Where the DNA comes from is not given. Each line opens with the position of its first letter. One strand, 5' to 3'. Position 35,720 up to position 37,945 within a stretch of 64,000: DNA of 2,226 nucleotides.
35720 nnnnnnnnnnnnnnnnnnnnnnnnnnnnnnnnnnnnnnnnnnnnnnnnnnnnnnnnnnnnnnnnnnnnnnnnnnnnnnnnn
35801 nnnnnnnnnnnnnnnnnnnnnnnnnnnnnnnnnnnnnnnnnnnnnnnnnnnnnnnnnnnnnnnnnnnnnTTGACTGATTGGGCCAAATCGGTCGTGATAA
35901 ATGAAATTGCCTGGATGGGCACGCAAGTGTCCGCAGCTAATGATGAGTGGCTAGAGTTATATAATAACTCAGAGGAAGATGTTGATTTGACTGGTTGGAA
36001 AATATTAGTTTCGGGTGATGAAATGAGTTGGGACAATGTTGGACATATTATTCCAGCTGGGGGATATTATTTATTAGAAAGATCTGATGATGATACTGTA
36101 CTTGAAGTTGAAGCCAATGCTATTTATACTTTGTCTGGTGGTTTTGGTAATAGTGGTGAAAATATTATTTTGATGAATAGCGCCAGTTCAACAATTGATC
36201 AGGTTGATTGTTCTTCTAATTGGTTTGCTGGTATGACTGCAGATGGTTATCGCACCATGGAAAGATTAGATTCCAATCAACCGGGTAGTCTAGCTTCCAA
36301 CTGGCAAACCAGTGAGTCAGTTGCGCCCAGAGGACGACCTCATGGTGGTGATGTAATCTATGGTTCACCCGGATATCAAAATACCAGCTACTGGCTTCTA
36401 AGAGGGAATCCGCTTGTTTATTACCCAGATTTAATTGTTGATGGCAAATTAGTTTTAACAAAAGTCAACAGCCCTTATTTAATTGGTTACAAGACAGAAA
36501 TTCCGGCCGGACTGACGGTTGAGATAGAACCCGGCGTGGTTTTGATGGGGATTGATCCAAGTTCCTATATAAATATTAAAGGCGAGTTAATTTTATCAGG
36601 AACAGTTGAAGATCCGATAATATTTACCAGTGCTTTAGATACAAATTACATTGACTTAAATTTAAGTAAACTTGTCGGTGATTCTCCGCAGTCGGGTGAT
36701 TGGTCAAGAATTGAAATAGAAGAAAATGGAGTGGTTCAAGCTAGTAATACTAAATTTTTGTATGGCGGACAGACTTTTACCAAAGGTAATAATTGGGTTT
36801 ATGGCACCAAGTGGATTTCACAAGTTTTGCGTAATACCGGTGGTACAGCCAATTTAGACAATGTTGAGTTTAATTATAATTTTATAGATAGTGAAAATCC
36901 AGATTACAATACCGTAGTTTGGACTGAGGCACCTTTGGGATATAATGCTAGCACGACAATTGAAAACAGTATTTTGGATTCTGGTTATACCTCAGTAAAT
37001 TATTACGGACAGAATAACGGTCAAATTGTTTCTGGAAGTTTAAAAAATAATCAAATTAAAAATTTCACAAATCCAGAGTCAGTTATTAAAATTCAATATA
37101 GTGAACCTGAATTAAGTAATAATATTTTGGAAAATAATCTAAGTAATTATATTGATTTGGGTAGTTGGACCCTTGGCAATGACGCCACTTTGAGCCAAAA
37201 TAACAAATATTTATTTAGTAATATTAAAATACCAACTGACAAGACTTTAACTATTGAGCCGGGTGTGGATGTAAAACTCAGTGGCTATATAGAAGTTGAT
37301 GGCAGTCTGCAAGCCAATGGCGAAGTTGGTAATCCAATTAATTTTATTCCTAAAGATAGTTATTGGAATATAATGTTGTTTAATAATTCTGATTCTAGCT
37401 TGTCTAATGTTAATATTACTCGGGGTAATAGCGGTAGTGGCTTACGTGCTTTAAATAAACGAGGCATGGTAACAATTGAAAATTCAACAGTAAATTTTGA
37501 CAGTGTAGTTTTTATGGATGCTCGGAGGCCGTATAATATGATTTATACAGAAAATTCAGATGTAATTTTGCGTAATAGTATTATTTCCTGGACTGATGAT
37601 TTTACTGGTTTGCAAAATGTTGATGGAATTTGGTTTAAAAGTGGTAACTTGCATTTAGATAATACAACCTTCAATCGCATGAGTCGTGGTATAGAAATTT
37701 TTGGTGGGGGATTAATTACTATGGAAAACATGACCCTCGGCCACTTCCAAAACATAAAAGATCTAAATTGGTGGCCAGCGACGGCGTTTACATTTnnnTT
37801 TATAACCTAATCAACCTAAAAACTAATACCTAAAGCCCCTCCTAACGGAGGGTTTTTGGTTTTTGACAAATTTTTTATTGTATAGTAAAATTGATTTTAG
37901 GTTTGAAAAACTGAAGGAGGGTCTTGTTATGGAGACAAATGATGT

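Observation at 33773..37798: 1341-aa secreted protein combining a zinc phospholipase-C-like domain, lamin-tail domain and beta-helix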

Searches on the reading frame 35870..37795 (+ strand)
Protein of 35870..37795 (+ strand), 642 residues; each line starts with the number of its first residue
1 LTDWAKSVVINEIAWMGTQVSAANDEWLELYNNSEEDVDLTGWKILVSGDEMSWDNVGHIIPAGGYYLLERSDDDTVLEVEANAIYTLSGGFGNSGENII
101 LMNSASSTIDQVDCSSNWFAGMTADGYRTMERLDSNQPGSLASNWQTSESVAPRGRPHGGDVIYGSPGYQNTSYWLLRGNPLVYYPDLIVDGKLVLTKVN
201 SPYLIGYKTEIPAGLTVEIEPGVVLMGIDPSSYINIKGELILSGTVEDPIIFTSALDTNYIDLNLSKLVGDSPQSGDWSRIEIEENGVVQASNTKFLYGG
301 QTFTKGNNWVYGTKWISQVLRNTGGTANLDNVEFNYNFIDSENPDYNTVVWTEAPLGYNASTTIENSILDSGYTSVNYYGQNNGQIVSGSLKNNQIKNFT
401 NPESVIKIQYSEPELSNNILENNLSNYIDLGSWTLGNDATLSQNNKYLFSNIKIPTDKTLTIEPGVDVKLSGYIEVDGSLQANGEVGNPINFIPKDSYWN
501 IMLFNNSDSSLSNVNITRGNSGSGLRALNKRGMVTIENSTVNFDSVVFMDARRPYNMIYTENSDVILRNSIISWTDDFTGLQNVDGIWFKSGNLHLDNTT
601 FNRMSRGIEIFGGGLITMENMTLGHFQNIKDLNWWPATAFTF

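Call 64: find_related_loci(query=A5, collection=metagenome_contigs, flank=10000)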
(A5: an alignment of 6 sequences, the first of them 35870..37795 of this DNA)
Query A5 (642 aa) in metagenome_contigs; peptide patterns used: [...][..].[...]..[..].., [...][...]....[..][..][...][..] (x = any residue, [..] = any of these).
75 stretches matched a pattern; 14 encode a relative of the query (tblastn E <= 1e-3); 14 distinct loci.
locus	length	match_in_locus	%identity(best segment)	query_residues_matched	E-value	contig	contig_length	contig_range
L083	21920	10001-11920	77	1-640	0e+0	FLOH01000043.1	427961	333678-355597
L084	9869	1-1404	81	175-642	0e+0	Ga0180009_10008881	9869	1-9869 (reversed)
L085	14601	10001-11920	47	1-642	0e+0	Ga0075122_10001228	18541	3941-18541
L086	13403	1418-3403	43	1-642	7e-157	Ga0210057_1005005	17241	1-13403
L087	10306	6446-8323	39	3-641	5e-136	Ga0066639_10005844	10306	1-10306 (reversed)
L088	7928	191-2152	39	1-637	1e-121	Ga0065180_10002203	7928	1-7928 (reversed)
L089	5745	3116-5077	39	1-637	5e-122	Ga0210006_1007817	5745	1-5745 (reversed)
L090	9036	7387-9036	39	3-565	1e-120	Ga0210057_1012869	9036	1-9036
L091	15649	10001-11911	34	3-636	3e-102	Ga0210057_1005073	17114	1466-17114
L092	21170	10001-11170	41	256-642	5e-90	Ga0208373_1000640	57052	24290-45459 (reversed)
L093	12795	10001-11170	41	256-642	7e-89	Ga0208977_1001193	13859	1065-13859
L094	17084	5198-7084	30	3-642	5e-74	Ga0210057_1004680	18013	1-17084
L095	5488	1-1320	34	219-640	5e-70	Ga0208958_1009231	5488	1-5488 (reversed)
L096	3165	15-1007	34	310-640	5e-47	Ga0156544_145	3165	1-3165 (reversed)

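Call 66: search_protein_families(library=pfam, proteins=[L085:8093-11919:+, L087:4412-8328:+, L089:1145-5094:+, L091:8060-11931:+, L094:3230-7131:+, L083:7907-11925:+], max_evalue=0.001)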
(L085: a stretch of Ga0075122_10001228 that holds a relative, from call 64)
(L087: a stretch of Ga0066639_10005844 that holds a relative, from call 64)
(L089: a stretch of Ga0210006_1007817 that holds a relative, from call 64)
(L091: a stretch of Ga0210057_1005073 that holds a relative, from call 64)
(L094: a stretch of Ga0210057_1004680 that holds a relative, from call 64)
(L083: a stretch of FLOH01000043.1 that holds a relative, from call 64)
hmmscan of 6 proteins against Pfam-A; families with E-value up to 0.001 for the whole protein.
L085:8093-11919:+ (1275 aa): 5 families
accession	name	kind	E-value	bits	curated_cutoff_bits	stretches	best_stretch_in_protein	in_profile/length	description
PF13529.12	Peptidase_C39_2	-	2.4e-11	44.8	24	1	28-169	1-142/143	Peptidase_C39 like family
PF00932.25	LTD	-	4.5e-11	43.5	34.3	1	642-750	6-106/109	Lamin Tail Domain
PF03412.21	Peptidase_C39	-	3.4e-05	24.1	22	1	132-190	77-123/133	Peptidase C39 family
PF12385.14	Peptidase_C70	-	3.8e-05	24.1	19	1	27-184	4-136/141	Papain-like cysteine protease AvrRpt2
PF09136.16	Glucodextran_B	-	0.00026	21.3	27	1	463-544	1-81/83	Glucodextranase, domain B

L087:4412-8328:+ (1305 aa): 2 families
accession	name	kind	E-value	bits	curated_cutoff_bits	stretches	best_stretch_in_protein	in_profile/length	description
PF00932.25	LTD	-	1.8e-13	51.2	34.3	1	682-787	6-106/109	Lamin Tail Domain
PF01551.29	Peptidase_M23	-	3.4e-10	40.4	28.7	1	137-185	45-95/96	Peptidase family M23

L089:1145-5094:+ (1316 aa): 3 families
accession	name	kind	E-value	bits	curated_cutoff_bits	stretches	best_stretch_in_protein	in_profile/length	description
PF01551.29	Peptidase_M23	-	7.6e-16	58.5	28.7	1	72-162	14-90/96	Peptidase family M23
PF00932.25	LTD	-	8.5e-09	36.2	34.3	1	663-780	6-106/109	Lamin Tail Domain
PF13229.12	Beta_helix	-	0.00016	21.8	25.9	0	1195-1294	68-155/158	Right handed beta helix region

L091:8060-11931:+ (1290 aa): 3 families
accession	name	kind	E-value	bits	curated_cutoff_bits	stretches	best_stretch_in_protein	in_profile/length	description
PF13529.12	Peptidase_C39_2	-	5.8e-15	56.5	24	1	30-169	2-142/143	Peptidase_C39 like family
PF00932.25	LTD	-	7.5e-10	39.6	34.3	1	651-766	6-106/109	Lamin Tail Domain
PF13229.12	Beta_helix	-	0.00046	20.3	25.9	0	1142-1268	17-131/158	Right handed beta helix region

L094:3230-7131:+ (1300 aa): 1 family
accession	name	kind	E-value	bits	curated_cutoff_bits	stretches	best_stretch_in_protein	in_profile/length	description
PF00932.25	LTD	-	3.2e-11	44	34.3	1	660-776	6-106/109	Lamin Tail Domain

L083:7907-11925:+ (1339 aa): 2 families
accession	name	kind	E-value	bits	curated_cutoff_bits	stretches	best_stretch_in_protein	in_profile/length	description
PF00932.25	LTD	-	2.1e-13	51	34.3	1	705-811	7-106/109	Lamin Tail Domain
PF00882.24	Zn_dep_PLPC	-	0.00011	22.6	26.8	1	75-194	37-143/167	Zinc dependent phospholipase C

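Call 87: search_protein_families(library=pfam, proteins=[L083:6830-7336:+, L085:7516-8088:+, L087:3816-4403:+, L089:547-1182:+, L091:7242-8048:+, L094:2603-3214:+], max_evalue=0.1)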
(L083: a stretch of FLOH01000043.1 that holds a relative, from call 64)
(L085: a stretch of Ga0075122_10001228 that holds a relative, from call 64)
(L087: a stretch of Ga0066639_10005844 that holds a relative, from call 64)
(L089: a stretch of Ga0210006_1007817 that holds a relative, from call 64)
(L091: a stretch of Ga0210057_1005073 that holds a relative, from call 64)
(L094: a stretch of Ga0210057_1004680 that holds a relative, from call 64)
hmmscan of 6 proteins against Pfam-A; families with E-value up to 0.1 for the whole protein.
L083:6830-7336:+ (169 aa): 0 families

L085:7516-8088:+ (191 aa): 4 families
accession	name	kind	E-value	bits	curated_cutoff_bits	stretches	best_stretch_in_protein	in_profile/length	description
PF18933.6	PsbP_2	-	0.00017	22.1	27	1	20-185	3-179/184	PsbP-like protein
PF05569.17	Peptidase_M56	-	0.014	15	31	1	19-52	35-68/296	BlaR1 peptidase M56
PF07790.16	Pilin_N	-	0.067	14.5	25.2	0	18-56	11-50/78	Archaeal Type IV pilin, N-terminal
PF01333.25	Apocytochr_F_C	-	0.087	13.3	30.4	0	38-84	16-61/118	Apocytochrome F, C-terminal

L087:3816-4403:+ (196 aa): 1 family
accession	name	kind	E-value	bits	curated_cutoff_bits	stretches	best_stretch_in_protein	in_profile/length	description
PF24819.1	DUF7710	-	0.06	13.9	27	0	52-117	10-74/86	Domain of unknown function (DUF7710)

L089:547-1182:+ (212 aa): 0 families

L091:7242-8048:+ (269 aa): 0 families

L094:2603-3214:+ (204 aa): 1 family
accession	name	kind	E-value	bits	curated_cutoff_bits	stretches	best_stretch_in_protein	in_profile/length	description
PF20622.4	Big_15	-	0.033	14.5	27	1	142-195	24-77/82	Bacterial Ig domain (Big_16)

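Call 91: search_solved_structures(query=A6, max_evalue=10, show_alignments=2)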
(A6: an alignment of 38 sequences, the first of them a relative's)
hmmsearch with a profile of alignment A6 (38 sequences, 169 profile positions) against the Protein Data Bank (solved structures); distinct sequences matched with E-value up to 10: 81 (the best 60 are shown).
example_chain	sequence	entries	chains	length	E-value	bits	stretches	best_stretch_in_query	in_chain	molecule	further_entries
4qan_A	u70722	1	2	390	0.019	18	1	67-112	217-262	hypothetical protein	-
6mkg_A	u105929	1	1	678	0.067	16.2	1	60-145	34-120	penicillin binding protein 5 (PBP5)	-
8u55_A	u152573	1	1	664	0.083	15.9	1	55-145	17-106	Penicillin-binding protein 5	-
5dvy_A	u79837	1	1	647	0.096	15.7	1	62-145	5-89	Penicillin binding protein 2 prime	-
1b89_A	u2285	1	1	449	0.11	15.6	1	80-160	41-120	PROTEIN (CLATHRIN HEAVY CHAIN)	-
5e31_A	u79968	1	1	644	0.14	15.2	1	65-145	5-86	Penicillin binding protein 2 prime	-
9fd3_A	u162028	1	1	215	0.16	15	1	51-85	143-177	SAM-dependent methyltransferase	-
8f3t_A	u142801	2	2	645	0.17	14.9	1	68-145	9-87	Penicillin binding protein 5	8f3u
8f3f_A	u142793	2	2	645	0.18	14.9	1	68-145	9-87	Penicillin binding protein 5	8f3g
8f3o_A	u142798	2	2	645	0.18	14.8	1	68-145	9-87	Penicillin binding protein 5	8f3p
8f3q_A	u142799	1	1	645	0.18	14.8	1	68-145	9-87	Penicillin binding protein 5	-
8f3h_A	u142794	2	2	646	0.18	14.8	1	68-145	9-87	Penicillin binding protein 5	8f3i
8f3j_A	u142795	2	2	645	0.18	14.8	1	68-145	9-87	Penicillin binding protein 5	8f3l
8f3m_A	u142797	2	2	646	0.18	14.8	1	68-145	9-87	Penicillin binding protein 5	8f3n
8f3z_A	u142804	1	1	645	0.18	14.8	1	68-145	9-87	Penicillin binding protein 5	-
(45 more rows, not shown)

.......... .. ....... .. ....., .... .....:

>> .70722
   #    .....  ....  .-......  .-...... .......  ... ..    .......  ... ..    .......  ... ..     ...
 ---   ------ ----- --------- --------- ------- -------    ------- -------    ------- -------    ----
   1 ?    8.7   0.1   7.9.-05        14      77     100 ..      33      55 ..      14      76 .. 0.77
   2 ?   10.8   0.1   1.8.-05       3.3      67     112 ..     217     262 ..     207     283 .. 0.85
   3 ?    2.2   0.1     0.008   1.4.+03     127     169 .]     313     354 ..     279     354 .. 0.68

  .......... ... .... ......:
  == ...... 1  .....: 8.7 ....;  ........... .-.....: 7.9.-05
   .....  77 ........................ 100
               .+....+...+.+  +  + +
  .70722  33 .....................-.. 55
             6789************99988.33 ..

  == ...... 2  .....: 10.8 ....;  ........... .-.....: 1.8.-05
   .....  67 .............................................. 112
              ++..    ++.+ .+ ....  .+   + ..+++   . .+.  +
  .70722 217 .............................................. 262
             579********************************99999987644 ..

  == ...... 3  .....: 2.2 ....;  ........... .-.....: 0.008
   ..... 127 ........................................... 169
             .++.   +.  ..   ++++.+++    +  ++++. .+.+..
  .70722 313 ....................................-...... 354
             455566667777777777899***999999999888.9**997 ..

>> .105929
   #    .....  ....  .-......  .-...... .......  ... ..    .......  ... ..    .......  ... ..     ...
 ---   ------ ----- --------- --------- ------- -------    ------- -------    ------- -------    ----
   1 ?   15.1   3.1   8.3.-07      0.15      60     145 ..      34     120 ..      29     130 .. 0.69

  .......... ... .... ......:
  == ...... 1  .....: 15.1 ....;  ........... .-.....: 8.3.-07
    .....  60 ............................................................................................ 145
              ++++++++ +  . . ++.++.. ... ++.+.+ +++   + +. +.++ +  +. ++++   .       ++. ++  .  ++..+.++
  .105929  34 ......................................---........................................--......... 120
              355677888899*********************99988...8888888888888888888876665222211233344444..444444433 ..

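Call 92: search_protein_families(library=ncbifam, proteins=[L083:6830-7336:+, L085:7516-8088:+, L087:3816-4403:+], max_evalue=0.1)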
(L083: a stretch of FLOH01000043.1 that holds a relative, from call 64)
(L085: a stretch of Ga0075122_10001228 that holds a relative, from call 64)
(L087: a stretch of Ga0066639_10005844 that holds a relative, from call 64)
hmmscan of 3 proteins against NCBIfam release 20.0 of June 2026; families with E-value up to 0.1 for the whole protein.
L083:6830-7336:+ (169 aa): 0 families

L085:7516-8088:+ (191 aa): 3 families
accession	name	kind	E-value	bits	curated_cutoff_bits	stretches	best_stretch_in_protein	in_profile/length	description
NF010008.0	PRK13481.1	equivalog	0.00028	20.3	270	1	7-75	35-103/269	glycosyltransferase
TIGR04205.1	classIII_w_PIP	hypoth_equivalog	0.0067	16.4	65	1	19-66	12-60/67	class III signal peptide domain-containing protein, archaeosortase D/PIP-CTERM system-associated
NF010220.0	PRK13678.2-3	equivalog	0.057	13.8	111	0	41-77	41-77/84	hypothetical protein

L087:3816-4403:+ (196 aa): 0 families
